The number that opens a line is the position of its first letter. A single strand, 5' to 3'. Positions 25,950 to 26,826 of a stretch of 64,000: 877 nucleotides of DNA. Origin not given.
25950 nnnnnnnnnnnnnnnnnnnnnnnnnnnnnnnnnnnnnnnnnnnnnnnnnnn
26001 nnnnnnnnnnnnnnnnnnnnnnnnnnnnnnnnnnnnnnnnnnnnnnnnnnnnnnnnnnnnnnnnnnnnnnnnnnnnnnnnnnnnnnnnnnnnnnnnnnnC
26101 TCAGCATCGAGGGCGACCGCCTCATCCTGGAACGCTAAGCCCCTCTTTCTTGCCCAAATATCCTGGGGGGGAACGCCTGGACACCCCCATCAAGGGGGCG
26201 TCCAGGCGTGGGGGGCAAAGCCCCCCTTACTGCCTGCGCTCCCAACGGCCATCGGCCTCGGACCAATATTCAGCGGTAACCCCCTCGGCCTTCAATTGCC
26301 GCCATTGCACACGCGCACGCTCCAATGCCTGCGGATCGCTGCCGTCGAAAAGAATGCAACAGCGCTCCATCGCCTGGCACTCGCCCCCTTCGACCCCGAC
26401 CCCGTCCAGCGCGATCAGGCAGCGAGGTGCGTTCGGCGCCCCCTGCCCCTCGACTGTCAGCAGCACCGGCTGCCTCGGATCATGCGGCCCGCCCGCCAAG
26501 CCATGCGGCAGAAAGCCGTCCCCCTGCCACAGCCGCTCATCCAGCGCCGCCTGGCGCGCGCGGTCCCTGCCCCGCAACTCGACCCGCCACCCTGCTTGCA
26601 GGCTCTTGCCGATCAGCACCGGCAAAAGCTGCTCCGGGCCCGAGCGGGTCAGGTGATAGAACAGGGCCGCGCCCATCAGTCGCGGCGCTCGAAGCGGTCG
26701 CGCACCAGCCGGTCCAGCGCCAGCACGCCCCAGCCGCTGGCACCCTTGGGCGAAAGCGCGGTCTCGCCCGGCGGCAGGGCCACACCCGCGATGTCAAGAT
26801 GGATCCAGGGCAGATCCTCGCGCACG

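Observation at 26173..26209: Isomorphic but sequence-divergent 16-bp/5-nt-loop hairpins directly 5' of the box at two loci; G:U pattern selects the same strand in both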

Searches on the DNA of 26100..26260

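Call 11: search_rna_families(source=window, start=26100, end=26260, threshold=evalue, max_evalue=10)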
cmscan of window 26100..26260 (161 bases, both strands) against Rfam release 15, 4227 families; matches with E-value up to 10: 33.
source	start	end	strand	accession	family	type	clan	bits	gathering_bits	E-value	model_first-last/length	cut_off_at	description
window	26160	26232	-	RF01740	gyrA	Cis-reg;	-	28.9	45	1.1e-05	1-88/88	no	gyrA RNA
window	26151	26253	+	RF02794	Pab19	Gene; snRNA; snoRNA; HACA-box;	-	22.8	55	0.048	1-102/102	no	Pab19 RNA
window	26134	26234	+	RF02829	Scr4115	Gene; sRNA;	-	20.7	58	0.8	1-109/109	no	Streptomyces RNA 4115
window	26170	26215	+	RF02953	DUF1874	Cis-reg;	-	20.4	42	0.06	1-93/93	no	DUF1874 RNA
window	26169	26260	-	RF02809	RsmW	Gene; sRNA;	CL00106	19.8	52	0.12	27-124/124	5'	RsmW RNA family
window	26172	26231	+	RF02231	sX12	Gene; sRNA;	-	17.4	106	0.41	1-78/78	no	Xanthomonas sRNA sX12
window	26174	26208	-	RF01677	P35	Gene; sRNA;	-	17.2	70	1.6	23-55/62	no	Pseudomonas sRNA P35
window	26171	26211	-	RF03968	mir-8934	Gene; miRNA;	-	16.2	100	4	1-88/88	no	mir-8934 microRNA precursor family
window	26192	26246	+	RF00945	mir-1226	Gene; miRNA;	-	16.1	95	1.3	1-75/75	no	mir-1226 microRNA precursor family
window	26172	26210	+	RF04240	mir-4716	Gene; miRNA;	-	15.9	76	0.77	1-84/84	no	mir-4716 microRNA precursor family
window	26123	26198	+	RF01690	Bacillaceae-1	Gene; sRNA;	-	15.5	35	1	1-67/67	no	Bacillaceae-1 RNA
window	26150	26201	-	RF03690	mir-9058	Gene; miRNA;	-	15.4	80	2.6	1-97/97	no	mir-9058 microRNA precursor family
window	26173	26209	-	RF04123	mir-3127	Gene; miRNA;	-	15.4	82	3.5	1-87/87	no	mir-3127 microRNA precursor family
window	26177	26244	+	RF01066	6C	Cis-reg;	-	15.3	47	6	1-75/75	no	6C RNA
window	26179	26203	-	RF03900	mir-9242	Gene; miRNA;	-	15.1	62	3.9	1-66/66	no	mir-9242 microRNA precursor family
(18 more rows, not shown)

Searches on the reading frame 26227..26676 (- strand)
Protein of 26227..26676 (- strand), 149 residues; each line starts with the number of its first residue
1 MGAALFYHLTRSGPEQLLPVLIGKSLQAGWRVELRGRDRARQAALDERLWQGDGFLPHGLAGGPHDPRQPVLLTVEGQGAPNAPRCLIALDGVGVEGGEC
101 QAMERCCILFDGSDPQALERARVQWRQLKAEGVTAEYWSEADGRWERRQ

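Call 26: find_encoding_contigs(protein=window:26227-26676:-, flank=1500, max_places=10)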
Protein window:26227-26676:- (149 aa): no gene with exactly this product is on record in the collection.
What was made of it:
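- Tried and rejected: Found nothing (call 26).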

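Call 27: find_homologous_proteins(query=window:26227-26676:-, max_evalue=1e-20)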
Query window:26227-26676:- (149 aa): 2752 proteins with E <= 1e-20 among 2844 candidates; the best 120 are listed.
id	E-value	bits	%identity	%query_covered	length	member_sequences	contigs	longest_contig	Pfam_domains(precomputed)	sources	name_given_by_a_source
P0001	3.4e-96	338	100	100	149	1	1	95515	PF04364.19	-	-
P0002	3.7e-78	279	83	100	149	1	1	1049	PF04364.19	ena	-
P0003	5.1e-78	279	83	100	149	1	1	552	PF04364.19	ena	-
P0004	6.8e-78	278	83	100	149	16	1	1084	PF04364.19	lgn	-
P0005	6.8e-78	278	82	100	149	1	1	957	PF04364.19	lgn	-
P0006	7.1e-78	278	83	100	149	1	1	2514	PF04364.19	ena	-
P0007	7.9e-78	278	82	100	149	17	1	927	PF04364.19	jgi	-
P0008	8.9e-78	278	83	100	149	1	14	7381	PF04364.19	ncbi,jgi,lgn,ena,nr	ncbi:MAG: DNA polymerase III subunit chi [Paracoccus sp.]|jgi:DNA polymerase-3 subunit chi|nr:DNA po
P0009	1.0e-77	278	82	100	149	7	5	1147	PF04364.19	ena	-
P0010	1.0e-77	278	82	100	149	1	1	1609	PF04364.19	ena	-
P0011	1.1e-77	277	83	100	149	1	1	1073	PF04364.19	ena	-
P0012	1.5e-77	277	81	100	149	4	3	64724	PF04364.19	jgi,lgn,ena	-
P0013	1.6e-77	277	83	100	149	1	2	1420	PF04364.19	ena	-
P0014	1.6e-77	277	82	100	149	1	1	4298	PF04364.19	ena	-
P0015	1.7e-77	277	82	100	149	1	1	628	PF04364.19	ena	-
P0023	5.8e-77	275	83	100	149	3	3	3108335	PF04364.19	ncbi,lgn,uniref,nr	ncbi:DNA polymerase III, chi subunit [Paracoccus aminovorans]|uniref:DNA polymerase III, chi subunit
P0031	2.9e-76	273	83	100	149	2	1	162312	PF04364.19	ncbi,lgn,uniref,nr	ncbi:DNA polymerase III, chi subunit [Paracoccus thiocyanatus]|uniref:DNA polymerase III, chi subuni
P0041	1.6e-75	270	82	100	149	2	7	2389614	PF04364.19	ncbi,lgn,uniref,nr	ncbi:DNA polymerase III subunit chi [Paracoccus sp. MA]|uniref:DNA polymerase III subunit chi n=1 Ta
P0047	2.3e-74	267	79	100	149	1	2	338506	PF04364.19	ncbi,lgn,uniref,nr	ncbi:DNA polymerase III subunit chi [Paracoccus laeviglucosivorans]|uniref:DNA polymerase III, chi s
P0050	2.8e-74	266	81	100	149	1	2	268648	PF04364.19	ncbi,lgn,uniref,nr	ncbi:DNA polymerase III, chi subunit [Paracoccus halophilus]|uniref:DNA polymerase III subunit chi n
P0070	5.6e-72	259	76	99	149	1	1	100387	PF04364.19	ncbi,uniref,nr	ncbi:DNA polymerase III subunit chi [Paracoccus ravus]|uniref:DNA polymerase III subunit chi n=1 Tax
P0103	2.2e-63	231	72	100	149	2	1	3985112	PF04364.19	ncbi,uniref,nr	ncbi:DNA polymerase III subunit chi [Paracoccus zhejiangensis]|uniref:DNA polymerase III subunit chi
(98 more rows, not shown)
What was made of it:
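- Tried and rejected: I therefore used homologues (call 27) to reach orthologous loci.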

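Call 28: find_encoding_contigs(protein=P0023, flank=1200, max_places=2)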
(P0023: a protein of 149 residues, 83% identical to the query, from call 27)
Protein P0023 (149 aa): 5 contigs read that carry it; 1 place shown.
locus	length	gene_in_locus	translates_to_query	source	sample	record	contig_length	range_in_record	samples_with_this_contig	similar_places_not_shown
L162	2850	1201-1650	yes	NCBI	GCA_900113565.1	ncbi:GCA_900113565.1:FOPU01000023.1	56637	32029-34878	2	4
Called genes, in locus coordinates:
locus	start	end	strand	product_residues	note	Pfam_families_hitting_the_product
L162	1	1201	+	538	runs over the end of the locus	PF00883:Peptidase_M17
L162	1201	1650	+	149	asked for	PF04364:DNA_pol3_chi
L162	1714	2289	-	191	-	PF13650:Asp_protease_2, PF13975:gag-asp_proteas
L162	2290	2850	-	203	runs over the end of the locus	PF01914:MarC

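Call 29: find_encoding_contigs(protein=P0031, flank=1200, max_places=2)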
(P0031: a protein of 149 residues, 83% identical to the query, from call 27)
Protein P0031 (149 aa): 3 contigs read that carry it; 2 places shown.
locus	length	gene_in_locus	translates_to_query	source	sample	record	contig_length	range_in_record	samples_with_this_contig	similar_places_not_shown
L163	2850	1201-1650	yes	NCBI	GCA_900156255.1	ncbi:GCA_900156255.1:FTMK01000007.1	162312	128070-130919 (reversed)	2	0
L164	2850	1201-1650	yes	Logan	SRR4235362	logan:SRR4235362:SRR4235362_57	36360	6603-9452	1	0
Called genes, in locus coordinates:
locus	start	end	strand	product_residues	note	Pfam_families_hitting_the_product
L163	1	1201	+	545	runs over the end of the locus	PF00883:Peptidase_M17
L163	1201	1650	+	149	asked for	PF04364:DNA_pol3_chi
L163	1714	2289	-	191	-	PF13650:Asp_protease_2, PF13975:gag-asp_proteas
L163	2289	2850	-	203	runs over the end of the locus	PF01914:MarC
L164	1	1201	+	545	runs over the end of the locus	PF00883:Peptidase_M17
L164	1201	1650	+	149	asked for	PF04364:DNA_pol3_chi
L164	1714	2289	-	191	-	PF13650:Asp_protease_2, PF13975:gag-asp_proteas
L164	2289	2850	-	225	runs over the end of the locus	PF01914:MarC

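Call 30: find_encoding_contigs(protein=P0041, flank=1200, max_places=2)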
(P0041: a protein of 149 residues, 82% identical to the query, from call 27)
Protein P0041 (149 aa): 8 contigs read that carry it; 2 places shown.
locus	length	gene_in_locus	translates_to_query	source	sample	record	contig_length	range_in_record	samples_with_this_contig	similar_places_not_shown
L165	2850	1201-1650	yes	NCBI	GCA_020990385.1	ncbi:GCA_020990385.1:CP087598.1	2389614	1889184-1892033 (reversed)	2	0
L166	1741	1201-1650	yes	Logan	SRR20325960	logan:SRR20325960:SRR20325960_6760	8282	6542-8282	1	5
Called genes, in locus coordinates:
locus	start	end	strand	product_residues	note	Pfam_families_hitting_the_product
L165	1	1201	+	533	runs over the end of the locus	PF00883:Peptidase_M17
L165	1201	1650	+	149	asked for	PF04364:DNA_pol3_chi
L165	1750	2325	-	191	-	PF13650:Asp_protease_2, PF13975:gag-asp_proteas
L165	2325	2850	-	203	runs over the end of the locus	PF01914:MarC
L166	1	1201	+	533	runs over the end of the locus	PF00883:Peptidase_M17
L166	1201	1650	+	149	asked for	PF04364:DNA_pol3_chi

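Call 31: find_encoding_contigs(protein=P0047, flank=1200, max_places=2)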
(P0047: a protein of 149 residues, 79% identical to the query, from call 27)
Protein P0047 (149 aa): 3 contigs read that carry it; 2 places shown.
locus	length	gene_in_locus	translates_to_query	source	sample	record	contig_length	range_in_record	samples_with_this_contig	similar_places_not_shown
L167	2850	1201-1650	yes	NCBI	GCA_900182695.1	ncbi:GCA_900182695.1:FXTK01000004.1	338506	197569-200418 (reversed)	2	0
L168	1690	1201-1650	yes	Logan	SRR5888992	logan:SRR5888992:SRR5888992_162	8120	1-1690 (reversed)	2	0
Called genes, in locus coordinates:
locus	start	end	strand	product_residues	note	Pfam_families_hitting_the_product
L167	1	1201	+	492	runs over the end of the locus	PF00883:Peptidase_M17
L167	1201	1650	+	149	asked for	PF04364:DNA_pol3_chi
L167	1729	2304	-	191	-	PF13650:Asp_protease_2, PF13975:gag-asp_proteas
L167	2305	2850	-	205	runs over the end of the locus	PF01914:MarC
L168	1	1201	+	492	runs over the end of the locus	PF00883:Peptidase_M17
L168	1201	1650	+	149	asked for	PF04364:DNA_pol3_chi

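Call 33: find_encoding_contigs(protein=P0041, flank=10000, max_places=1)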
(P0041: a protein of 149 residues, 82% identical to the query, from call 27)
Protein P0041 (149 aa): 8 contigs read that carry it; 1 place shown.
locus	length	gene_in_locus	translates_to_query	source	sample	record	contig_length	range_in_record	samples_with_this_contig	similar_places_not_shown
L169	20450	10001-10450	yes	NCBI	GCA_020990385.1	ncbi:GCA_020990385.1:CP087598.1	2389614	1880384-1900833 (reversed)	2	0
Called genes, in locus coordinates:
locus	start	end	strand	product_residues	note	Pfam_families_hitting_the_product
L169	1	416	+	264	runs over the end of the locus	-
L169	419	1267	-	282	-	PF00398:RrnaAD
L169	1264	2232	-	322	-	PF04166:PdxA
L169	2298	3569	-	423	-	PF13624:SurA_N_3 (weak), PF09312:SurA_N (weak), PF13145:Rotamase_2 (faint), PF13616:Rotamase_3, PF00639:Rotamase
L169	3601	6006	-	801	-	PF04453:LptD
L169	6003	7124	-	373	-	PF03739:LptF_LptG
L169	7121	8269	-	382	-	PF03739:LptF_LptG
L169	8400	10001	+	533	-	PF00883:Peptidase_M17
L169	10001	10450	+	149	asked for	PF04364:DNA_pol3_chi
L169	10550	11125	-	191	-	PF13650:Asp_protease_2, PF13975:gag-asp_proteas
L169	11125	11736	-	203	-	PF01914:MarC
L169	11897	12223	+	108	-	PF02416:TatA_B_E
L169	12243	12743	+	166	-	PF02416:TatA_B_E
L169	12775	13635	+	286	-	PF00902:TatC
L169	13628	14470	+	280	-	PF05673:DUF815, PF13191:AAA_16 (weak)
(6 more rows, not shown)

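Call 34: find_encoding_contigs(protein=P0023, flank=10000, max_places=1)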
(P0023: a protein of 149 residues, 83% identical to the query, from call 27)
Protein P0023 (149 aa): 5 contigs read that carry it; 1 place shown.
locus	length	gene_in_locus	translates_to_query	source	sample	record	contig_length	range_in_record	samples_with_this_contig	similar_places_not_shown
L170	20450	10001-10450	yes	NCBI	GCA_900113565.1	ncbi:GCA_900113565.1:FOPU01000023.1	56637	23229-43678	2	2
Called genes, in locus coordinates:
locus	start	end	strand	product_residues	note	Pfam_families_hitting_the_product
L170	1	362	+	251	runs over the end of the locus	PF13763:DUF4167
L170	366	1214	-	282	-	PF00398:RrnaAD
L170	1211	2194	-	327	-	PF04166:PdxA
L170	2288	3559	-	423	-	PF13624:SurA_N_3 (faint), PF09312:SurA_N (weak), PF13145:Rotamase_2 (faint), PF13616:Rotamase_3, PF00639:Rotamase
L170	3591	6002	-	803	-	PF04453:LptD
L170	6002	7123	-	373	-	PF03739:LptF_LptG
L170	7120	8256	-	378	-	PF03739:LptF_LptG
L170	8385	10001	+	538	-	PF00883:Peptidase_M17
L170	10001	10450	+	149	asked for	PF04364:DNA_pol3_chi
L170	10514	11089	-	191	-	PF13650:Asp_protease_2, PF13975:gag-asp_proteas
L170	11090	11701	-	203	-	PF01914:MarC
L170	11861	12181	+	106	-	PF02416:TatA_B_E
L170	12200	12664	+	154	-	PF02416:TatA_B_E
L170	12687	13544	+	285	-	PF00902:TatC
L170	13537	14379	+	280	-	PF05673:DUF815, PF13191:AAA_16 (weak)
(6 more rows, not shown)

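Call 35: find_encoding_contigs(protein=P0103, flank=10000, max_places=1)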
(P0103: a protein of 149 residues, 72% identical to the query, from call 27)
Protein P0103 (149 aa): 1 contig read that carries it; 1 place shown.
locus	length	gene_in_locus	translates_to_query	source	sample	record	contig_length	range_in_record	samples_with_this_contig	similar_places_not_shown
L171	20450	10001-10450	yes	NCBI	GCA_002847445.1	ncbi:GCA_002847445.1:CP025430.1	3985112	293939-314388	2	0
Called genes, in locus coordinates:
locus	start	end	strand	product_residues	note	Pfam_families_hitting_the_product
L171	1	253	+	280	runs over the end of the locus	PF13763:DUF4167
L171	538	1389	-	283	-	PF00398:RrnaAD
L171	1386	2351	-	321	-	PF04166:PdxA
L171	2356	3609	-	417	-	PF13624:SurA_N_3 (weak), PF09312:SurA_N, PF00639:Rotamase, PF13616:Rotamase_3 (weak)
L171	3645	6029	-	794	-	PF04453:LptD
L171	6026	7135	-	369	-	PF03739:LptF_LptG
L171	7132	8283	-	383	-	PF03739:LptF_LptG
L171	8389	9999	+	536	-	PF00883:Peptidase_M17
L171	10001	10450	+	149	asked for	PF04364:DNA_pol3_chi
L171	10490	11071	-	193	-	PF13650:Asp_protease_2, PF13975:gag-asp_proteas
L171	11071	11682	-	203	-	PF01914:MarC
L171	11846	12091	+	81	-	PF02416:TatA_B_E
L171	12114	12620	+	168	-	PF02416:TatA_B_E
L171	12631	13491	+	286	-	PF00902:TatC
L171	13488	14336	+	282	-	PF05673:DUF815, PF13191:AAA_16 (faint)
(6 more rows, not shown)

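Call 36: find_encoding_contigs(protein=P0070, flank=10000, max_places=1)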
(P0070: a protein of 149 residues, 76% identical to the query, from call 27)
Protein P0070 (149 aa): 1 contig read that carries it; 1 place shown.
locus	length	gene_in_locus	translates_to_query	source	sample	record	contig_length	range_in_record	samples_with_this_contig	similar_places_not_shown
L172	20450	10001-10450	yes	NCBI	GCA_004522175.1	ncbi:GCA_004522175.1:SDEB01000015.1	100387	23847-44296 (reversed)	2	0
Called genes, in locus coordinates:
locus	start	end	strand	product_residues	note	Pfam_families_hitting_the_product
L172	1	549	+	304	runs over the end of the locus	-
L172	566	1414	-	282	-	PF00398:RrnaAD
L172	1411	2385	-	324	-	PF04166:PdxA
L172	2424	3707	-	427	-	PF13624:SurA_N_3 (weak), PF09312:SurA_N (faint), PF13616:Rotamase_3 (weak), PF00639:Rotamase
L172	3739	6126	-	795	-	PF04453:LptD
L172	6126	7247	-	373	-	PF03739:LptF_LptG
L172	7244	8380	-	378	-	PF03739:LptF_LptG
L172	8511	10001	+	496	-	PF00883:Peptidase_M17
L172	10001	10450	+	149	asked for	PF04364:DNA_pol3_chi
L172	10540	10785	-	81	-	-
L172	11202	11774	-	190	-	PF13650:Asp_protease_2, PF13975:gag-asp_proteas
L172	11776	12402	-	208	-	PF01914:MarC, PF03741:TerC (faint)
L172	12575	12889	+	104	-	PF02416:TatA_B_E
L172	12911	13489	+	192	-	PF02416:TatA_B_E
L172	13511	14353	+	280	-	PF00902:TatC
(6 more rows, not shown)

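Call 37: find_encoding_contigs(protein=P0050, flank=10000, max_places=1)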
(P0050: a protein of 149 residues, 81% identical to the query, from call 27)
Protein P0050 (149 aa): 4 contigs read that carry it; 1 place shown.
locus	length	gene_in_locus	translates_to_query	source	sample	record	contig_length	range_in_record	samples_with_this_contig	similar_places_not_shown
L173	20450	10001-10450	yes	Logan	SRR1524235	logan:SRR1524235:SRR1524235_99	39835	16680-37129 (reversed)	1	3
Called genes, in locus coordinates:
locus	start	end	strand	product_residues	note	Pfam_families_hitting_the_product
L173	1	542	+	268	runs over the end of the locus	-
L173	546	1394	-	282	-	PF00398:RrnaAD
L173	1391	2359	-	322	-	PF04166:PdxA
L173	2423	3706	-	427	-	PF09312:SurA_N (weak), PF13145:Rotamase_2 (faint), PF00639:Rotamase, PF13616:Rotamase_3 (weak)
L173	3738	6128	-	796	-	PF04453:LptD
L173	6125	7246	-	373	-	PF03739:LptF_LptG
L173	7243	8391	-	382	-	PF03739:LptF_LptG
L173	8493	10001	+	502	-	PF00883:Peptidase_M17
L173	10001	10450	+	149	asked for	PF04364:DNA_pol3_chi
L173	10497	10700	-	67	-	PF07311:Dodecin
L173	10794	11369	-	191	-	PF13650:Asp_protease_2, PF13975:gag-asp_proteas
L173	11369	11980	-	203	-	PF01914:MarC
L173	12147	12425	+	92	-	PF02416:TatA_B_E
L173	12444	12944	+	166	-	PF02416:TatA_B_E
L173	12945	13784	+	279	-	PF00902:TatC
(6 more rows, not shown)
